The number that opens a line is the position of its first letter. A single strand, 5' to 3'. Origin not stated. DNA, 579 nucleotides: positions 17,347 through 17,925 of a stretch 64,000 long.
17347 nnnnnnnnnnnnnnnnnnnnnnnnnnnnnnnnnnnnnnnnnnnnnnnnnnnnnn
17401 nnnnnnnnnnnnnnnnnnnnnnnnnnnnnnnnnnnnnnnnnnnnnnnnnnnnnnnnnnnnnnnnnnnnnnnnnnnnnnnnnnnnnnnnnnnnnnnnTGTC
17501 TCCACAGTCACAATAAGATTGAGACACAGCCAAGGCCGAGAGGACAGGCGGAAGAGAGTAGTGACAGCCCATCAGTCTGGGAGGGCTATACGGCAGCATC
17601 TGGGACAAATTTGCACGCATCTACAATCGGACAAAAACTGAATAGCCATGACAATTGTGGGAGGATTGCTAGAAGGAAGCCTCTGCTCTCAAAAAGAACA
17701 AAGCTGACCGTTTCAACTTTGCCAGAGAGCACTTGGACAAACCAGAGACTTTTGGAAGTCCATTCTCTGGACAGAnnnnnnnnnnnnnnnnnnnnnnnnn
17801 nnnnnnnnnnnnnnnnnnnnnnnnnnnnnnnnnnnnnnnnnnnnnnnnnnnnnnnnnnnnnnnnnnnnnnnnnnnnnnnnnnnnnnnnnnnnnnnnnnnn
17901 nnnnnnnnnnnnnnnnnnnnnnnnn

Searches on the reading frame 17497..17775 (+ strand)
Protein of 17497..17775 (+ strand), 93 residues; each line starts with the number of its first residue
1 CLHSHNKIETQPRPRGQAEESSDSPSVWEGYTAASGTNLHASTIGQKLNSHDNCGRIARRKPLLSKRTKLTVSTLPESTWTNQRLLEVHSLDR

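Call 55: search_protein_families(library=pfam, proteins=[window:17497-17775:+], max_evalue=0.01)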
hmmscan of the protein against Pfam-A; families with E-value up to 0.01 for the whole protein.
seq(93 aa): 1 family
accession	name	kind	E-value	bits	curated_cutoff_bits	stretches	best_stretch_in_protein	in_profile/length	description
PF01498.24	HTH_Tnp_Tc3_2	-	2.1e-05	25.1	31.5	1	34-69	26-60/72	Transposase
